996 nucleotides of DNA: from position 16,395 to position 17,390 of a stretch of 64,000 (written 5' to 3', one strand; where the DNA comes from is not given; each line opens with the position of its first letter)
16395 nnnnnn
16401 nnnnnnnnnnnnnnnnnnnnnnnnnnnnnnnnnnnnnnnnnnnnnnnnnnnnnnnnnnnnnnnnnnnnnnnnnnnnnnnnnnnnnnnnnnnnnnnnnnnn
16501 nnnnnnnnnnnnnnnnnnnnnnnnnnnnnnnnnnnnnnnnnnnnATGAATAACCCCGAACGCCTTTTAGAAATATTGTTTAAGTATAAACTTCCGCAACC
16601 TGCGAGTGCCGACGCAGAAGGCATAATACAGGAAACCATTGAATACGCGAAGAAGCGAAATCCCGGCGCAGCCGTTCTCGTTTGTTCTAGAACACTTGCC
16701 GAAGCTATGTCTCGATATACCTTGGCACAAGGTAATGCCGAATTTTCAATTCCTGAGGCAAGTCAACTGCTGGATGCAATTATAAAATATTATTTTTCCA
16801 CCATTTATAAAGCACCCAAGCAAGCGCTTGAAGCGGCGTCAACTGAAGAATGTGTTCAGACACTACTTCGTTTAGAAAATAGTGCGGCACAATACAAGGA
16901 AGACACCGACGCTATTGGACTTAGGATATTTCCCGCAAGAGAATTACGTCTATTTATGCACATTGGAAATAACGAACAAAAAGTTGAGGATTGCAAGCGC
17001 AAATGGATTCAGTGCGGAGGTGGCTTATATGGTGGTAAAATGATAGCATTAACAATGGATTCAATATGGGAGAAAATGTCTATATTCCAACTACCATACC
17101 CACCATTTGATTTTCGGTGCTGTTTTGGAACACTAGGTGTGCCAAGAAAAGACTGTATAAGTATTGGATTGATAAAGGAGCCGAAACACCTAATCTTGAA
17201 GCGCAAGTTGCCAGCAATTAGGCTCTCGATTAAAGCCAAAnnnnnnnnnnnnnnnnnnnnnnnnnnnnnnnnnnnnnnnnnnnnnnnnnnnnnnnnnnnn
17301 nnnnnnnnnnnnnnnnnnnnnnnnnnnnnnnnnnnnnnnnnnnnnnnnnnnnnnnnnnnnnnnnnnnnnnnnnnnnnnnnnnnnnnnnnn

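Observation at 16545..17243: Lysogeny-operon moron carrying a diverged copy of the phage's own MuF core domain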

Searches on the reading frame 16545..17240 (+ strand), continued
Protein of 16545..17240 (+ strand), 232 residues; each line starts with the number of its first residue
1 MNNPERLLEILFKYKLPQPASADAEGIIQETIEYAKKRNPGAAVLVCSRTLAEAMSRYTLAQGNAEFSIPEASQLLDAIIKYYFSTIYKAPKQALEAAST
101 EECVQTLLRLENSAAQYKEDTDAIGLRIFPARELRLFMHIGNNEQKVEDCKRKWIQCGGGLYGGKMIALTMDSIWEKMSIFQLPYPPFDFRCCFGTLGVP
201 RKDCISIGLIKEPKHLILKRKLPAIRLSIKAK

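Call 99: find_encoding_contigs(protein=P0284, flank=9000, max_places=1)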
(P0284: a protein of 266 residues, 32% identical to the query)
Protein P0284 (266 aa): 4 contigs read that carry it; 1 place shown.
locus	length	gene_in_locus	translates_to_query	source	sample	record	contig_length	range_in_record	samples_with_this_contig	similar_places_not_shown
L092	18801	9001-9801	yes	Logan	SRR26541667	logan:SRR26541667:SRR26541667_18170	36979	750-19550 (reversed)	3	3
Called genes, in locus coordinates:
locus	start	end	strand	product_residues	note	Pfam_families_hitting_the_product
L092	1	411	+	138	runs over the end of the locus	-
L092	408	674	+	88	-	-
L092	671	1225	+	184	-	-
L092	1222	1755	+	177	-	-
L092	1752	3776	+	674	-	-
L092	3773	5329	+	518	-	PF06074:Portal_Mu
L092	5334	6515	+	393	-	-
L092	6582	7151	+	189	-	PF09956:Phage_cement_2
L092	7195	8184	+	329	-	-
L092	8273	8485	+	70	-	-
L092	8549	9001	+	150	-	PF07030:Phage_Mu_Gp36 (weak)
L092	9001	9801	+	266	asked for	-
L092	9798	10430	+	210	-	-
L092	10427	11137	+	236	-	PF13290:CHB_HEX_C_1, PF13287:Fn3_assoc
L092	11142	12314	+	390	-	-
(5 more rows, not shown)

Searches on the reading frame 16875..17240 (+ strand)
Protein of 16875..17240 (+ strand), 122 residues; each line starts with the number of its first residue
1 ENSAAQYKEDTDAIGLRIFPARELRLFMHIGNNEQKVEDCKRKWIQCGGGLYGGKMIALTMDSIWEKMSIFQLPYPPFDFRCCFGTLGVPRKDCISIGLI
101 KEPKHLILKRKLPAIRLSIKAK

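Call 29: search_protein_representatives(alignment_id=A2)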
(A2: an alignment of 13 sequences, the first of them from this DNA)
Query: 13 sequences, 122 profile positions. Proteins with E-value up to 0.001 (for the whole library): 1893; up to 1e-10: 1263; up to 1e-30: 25. The best 150 are listed.
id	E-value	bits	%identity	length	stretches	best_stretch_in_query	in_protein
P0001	1.8e-52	192.5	-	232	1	1-122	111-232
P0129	8.6e-47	174.1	-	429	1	1-121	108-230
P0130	1.9e-39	150.4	-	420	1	1-110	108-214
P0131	3.0e-37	143.3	-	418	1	2-113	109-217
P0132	6.4e-37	142.3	-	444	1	2-113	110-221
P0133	1.1e-34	135.0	-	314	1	1-110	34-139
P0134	4.7e-34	133.0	-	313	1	2-105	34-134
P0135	1.5e-33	131.4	-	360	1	3-118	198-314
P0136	2.8e-33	130.5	-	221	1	5-110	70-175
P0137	3.2e-33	130.3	-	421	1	2-104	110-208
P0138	7.1e-33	129.2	-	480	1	2-113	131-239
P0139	3.5e-32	127.0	-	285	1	3-107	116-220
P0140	4.2e-32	126.7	-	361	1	2-111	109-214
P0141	5.6e-32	126.3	-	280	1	2-116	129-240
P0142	6.8e-32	126.0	-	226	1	3-110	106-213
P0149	6.6e-31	122.8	-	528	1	3-111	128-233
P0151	9.4e-31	122.3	-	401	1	2-108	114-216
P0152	9.8e-31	122.3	-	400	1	1-112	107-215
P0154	1.2e-30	122.0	-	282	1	3-116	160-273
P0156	1.8e-30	121.4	-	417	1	2-110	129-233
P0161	3.8e-30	120.4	-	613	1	2-110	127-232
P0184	3.3e-29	117.3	-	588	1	3-119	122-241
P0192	8.4e-29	116.0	-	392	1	2-105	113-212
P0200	1.4e-28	115.3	-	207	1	2-99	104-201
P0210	3.7e-28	113.9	-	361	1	2-119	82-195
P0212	4.2e-28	113.8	-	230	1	2-103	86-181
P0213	4.3e-28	113.8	-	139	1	3-118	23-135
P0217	5.4e-28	113.4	-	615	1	2-107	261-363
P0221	8.3e-28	112.8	-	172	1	1-110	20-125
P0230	1.4e-27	112.1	-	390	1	5-105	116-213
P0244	3.2e-27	110.9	-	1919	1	2-117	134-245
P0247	3.7e-27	110.7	-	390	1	2-104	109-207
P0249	4.3e-27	110.5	-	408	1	4-111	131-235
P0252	5.1e-27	110.3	-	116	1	2-99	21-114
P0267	1.2e-26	109.1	-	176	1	6-109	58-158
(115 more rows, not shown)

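Call 36: search_protein_families(library=pfam, alignment_id=A4, max_evalue=0.001)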
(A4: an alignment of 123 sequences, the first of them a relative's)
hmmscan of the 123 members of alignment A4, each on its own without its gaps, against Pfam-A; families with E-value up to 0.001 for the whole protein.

A. member 1, P0129 (429 aa): 0 families

B. families by the number of members that match (of 123 scanned): 9 families
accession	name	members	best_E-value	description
PF18812.6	PBECR3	12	3.1e-12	phage-Barnase-EndoU-ColicinE5/D-RelE like nuclease3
PF18810.6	PBECR2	7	6.4e-09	phage-Barnase-EndoU-ColicinE5/D-RelE like nuclease2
PF03496.20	ADPrib_exo_Tox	4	1.6e-10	ADP-ribosyltransferase exoenzyme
PF18796.6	LPD1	4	1.5e-05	Large polyvalent protein-associated domain 1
PF01129.24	ART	3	1.1e-07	NAD:arginine ADP-ribosyltransferase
PF18823.6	InPase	2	1e-46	Inorganic Pyrophosphatase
PF18809.6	PBECR1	2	3.1e-15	phage-Barnase-EndoU-ColicinE5/D-RelE like nuclease1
PF01028.25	Topoisom_I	1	5e-22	Eukaryotic DNA topoisomerase I, catalytic core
PF21338.2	Top1B_N_bact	1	3.2e-07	Bacterial DNA topoisomerase IB, N-terminal domain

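Call 43: search_protein_families(library=pfam, proteins=[P0244, P0142, P0136, P0200, P0213, P0252, P0221, P0267, P0212], max_evalue=1)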
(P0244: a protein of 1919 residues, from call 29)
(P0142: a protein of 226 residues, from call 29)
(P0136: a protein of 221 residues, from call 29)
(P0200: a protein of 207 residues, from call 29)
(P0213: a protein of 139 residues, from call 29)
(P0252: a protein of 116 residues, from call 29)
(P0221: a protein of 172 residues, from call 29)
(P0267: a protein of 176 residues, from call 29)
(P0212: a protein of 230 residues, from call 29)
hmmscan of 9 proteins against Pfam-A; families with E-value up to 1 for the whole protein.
P0244 (1919 aa): 6 families
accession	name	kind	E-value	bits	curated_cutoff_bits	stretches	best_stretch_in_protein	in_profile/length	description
PF18823.6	InPase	-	2e-31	109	26.8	1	296-419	13-134/135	Inorganic Pyrophosphatase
PF03496.20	ADPrib_exo_Tox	-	1.6e-10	41.1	23.4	1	1766-1916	13-193/196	ADP-ribosyltransferase exoenzyme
PF01129.24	ART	-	0.02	14.7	22.3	1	1838-1912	138-212/222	NAD:arginine ADP-ribosyltransferase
PF18346.7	SH3_15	-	0.025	15.3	24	0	1098-1126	37-65/67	Mind bomb SH3 repeat domain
PF07991.19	KARI_N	-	0.053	13.5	20.6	1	506-554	38-86/165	Acetohydroxy acid isomeroreductase, NADPH-binding domain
PF14031.13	D-ser_dehydrat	-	0.31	12.1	22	0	1097-1142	4-49/97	Putative serine dehydratase domain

P0142 (226 aa): 0 families

P0136 (221 aa): 0 families

P0200 (207 aa): 1 family
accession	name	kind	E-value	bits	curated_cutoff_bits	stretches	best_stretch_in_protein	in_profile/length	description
PF17862.7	AAA_lid_3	-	0.37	10.9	27.2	1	18-39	16-37/45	AAA+ lid domain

P0213 (139 aa): 0 families

P0252 (116 aa): 0 families

P0221 (172 aa): 0 families

P0267 (176 aa): 0 families

P0212 (230 aa): 0 families

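Call 45: search_protein_families(library=phrogs, proteins=[P0129, P0130, P0135, P0138, P0149, P0161, P0184, P0217, P0142], max_evalue=0.1)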
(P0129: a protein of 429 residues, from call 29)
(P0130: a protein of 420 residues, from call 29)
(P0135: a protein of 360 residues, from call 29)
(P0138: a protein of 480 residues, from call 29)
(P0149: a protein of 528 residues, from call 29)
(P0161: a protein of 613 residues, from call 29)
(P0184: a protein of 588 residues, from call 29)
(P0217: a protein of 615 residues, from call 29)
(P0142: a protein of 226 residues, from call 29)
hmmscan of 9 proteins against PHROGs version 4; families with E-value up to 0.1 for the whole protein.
P0129 (429 aa): 2 families
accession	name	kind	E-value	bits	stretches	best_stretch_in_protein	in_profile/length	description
phrog_220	-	head and packaging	4.7e-09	35.8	1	17-127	915-1016/1338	minor head protein and DNA pilot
phrog_464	-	unknown function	0.087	13.4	0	147-200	201-234/322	unknown function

P0130 (420 aa): 1 family
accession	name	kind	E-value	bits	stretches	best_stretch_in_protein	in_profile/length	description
phrog_220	-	head and packaging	2.3e-05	23.6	1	19-127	917-1016/1338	minor head protein and DNA pilot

P0135 (360 aa): 0 families

P0138 (480 aa): 0 families

P0149 (528 aa): 0 families

P0161 (613 aa): 0 families

P0184 (588 aa): 1 family
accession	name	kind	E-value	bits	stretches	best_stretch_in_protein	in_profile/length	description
phrog_23460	-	unknown function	4e-08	33.3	1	370-584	306-541/565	-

P0217 (615 aa): 2 families
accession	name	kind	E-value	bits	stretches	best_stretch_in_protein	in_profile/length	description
phrog_4529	-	head and packaging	1e-07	32.6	1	494-614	393-531/533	minor head protein and DNA pilot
phrog_4415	-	other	0.018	15.6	1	491-568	177-250/279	peptidase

P0142 (226 aa): 0 families

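Call 46: search_protein_families(library=ncbifam, proteins=[P0129, P0130, P0135, P0138, P0149, P0161, P0184, P0217], max_evalue=1)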
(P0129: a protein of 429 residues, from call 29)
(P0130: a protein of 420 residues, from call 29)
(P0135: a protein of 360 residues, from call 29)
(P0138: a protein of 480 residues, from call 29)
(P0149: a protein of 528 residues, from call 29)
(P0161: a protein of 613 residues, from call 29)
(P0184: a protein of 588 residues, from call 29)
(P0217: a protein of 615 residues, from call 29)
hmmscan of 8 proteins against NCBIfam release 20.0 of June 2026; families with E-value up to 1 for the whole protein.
P0129 (429 aa): 0 families

P0130 (420 aa): 0 families

P0135 (360 aa): 0 families

P0138 (480 aa): 4 families
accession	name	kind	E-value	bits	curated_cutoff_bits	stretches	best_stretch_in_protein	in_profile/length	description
NF000498.2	APH_2pp_If_Ih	exception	0.072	12.5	600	1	213-272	123-181/297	APH(2'')-If/Ih family aminoglycoside O-phosphotransferase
NF033692.1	APH_2pp_I_a_f_h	exception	0.17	11.3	475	1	214-272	122-179/290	APH(2'')-Ia/If/Ih family aminoglycoside O-phosphotransferase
NF007989.0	PRK10717.1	equivalog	0.17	10.9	387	1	411-454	183-226/334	cysteine synthase A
NF041446.1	APH_2pp_Ii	exception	0.27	10.7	625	1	226-273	135-182/297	aminoglycoside O-phosphotransferase APH(2'')-Ii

P0149 (528 aa): 0 families

P0161 (613 aa): 0 families

P0184 (588 aa): 0 families

P0217 (615 aa): 1 family
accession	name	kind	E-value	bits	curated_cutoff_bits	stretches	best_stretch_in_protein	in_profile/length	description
NF050010.1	Zn_HExGHH_YpfJ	equivalog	0.02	14.4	250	1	494-520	165-192/285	KPN_02809 family neutral zinc metallopeptidase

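Call 58: find_encoding_contigs(protein=P0142, flank=8000, max_places=4)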
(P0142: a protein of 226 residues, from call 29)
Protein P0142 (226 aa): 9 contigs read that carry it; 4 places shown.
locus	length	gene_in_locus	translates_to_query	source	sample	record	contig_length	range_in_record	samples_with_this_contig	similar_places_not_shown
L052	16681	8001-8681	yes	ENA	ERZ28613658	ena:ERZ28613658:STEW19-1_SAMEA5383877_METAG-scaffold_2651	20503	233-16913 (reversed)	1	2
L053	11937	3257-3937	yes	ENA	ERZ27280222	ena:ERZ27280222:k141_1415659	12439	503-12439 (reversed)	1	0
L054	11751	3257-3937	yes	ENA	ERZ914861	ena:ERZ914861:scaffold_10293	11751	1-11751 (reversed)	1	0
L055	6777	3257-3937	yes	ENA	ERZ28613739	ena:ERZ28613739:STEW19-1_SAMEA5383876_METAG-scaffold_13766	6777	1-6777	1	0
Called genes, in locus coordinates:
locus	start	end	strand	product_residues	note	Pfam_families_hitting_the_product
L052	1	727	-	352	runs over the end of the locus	PF05621:TniB, PF13401:AAA_22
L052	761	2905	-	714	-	-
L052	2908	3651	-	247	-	PF11300:DUF3102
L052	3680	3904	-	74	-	-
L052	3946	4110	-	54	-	-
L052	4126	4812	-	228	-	PF02384:N6_Mtase (weak)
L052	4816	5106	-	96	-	-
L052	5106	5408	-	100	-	-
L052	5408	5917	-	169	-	-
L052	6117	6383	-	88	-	-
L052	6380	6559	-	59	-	-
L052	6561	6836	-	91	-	-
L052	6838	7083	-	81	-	-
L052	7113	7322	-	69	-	-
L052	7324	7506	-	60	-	-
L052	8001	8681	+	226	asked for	-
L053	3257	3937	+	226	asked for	-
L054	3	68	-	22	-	?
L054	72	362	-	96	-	-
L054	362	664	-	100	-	-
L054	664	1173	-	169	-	-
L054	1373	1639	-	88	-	-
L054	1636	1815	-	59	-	-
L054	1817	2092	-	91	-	-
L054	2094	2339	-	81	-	-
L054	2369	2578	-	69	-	-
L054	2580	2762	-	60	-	-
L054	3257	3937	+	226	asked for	-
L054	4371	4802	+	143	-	-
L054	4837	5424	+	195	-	-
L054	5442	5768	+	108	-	-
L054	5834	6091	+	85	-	-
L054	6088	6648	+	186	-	-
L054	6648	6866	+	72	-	-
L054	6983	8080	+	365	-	-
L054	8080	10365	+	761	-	PF06074:Portal_Mu, PF18812:PBECR3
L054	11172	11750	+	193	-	?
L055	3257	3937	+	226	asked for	-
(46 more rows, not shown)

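Call 59: find_encoding_contigs(protein=P0200, flank=8000, max_places=4)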
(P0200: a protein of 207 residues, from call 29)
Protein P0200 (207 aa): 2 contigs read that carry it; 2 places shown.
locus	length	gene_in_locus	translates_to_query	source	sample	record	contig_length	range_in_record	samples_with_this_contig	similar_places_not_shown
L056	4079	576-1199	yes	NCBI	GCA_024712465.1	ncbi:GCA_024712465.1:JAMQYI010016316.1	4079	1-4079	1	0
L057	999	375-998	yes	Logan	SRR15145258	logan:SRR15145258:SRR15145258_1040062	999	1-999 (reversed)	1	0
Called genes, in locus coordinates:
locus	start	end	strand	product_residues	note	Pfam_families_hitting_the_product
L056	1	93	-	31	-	?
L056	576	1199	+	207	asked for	-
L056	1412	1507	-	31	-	-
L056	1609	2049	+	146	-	-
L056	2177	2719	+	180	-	-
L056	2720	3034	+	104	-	-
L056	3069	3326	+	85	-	-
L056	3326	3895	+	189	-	-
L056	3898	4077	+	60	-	?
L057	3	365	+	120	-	?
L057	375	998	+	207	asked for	?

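Call 60: find_encoding_contigs(protein=P0139, flank=8000, max_places=4)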
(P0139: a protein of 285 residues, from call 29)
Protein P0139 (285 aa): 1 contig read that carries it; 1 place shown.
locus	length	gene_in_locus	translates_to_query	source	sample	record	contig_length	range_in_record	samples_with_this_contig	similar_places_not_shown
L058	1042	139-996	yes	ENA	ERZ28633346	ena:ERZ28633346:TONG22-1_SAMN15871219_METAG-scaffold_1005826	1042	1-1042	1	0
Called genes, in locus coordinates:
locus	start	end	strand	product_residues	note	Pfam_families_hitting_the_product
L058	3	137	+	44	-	?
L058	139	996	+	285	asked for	-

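Call 69: search_protein_families(library=pfam, proteins=[P0152, P0151, P0247, P0230, P0133, P0210, P0156, P0140, P0249, P0192], max_evalue=0.1)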
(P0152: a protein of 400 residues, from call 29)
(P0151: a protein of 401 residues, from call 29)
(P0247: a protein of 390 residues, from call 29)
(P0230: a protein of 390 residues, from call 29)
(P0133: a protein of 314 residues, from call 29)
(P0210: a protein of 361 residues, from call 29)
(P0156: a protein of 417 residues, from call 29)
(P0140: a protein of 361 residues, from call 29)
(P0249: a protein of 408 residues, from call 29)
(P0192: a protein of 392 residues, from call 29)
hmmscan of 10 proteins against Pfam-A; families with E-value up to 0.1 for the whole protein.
P0152 (400 aa): 0 families

P0151 (401 aa): 0 families

P0247 (390 aa): 0 families

P0230 (390 aa): 0 families

P0133 (314 aa): 0 families

P0210 (361 aa): 1 family
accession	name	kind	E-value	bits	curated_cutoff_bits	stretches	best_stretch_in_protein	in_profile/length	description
PF18812.6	PBECR3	-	3.1e-12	46.9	30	1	261-360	12-110/115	phage-Barnase-EndoU-ColicinE5/D-RelE like nuclease3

P0156 (417 aa): 1 family
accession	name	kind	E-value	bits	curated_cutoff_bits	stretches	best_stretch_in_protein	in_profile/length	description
PF18812.6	PBECR3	-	3e-05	24.3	30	1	306-413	5-111/115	phage-Barnase-EndoU-ColicinE5/D-RelE like nuclease3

P0140 (361 aa): 0 families

P0249 (408 aa): 1 family
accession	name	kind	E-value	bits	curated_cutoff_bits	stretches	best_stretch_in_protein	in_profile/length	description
PF18812.6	PBECR3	-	3.5e-09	37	30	1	309-408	12-109/115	phage-Barnase-EndoU-ColicinE5/D-RelE like nuclease3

P0192 (392 aa): 0 families

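Call 89: find_encoding_contigs(protein=P0154, flank=8000, max_places=3)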
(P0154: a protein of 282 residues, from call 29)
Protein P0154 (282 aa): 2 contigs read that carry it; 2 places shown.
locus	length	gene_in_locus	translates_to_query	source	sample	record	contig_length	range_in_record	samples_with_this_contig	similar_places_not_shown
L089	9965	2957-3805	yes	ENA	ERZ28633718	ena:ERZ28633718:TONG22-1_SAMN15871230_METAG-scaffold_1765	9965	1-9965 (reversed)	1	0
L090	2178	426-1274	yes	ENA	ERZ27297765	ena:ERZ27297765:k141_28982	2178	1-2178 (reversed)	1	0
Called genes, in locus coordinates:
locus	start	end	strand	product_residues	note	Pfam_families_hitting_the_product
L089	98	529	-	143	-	-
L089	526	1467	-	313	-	PF01795:Methyltransf_5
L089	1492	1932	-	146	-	PF02381:MraZ (weak)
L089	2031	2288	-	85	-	-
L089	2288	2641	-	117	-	-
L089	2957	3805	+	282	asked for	-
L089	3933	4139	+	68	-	-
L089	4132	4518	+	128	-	PF10097:DUF2335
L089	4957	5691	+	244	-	-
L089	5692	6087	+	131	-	-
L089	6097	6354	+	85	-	-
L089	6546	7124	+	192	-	-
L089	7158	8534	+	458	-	PF03237:Terminase_6N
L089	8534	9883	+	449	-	PF06074:Portal_Mu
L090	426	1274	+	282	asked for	-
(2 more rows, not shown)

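Call 104: search_protein_families(library=pfam, proteins=[L054:8080-10362:+], max_evalue=0.01)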
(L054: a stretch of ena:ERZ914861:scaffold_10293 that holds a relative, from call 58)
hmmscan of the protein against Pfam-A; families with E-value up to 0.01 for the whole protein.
L054:8080-10362:+ (761 aa): 2 families
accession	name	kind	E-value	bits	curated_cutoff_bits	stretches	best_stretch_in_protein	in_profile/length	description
PF06074.18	Portal_Mu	-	3.8e-38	132.1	23.9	1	59-396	2-335/336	Portal protein of Mu bacteriophage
PF18812.6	PBECR3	-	6.1e-09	36.2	30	1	656-759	20-112/115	phage-Barnase-EndoU-ColicinE5/D-RelE like nuclease3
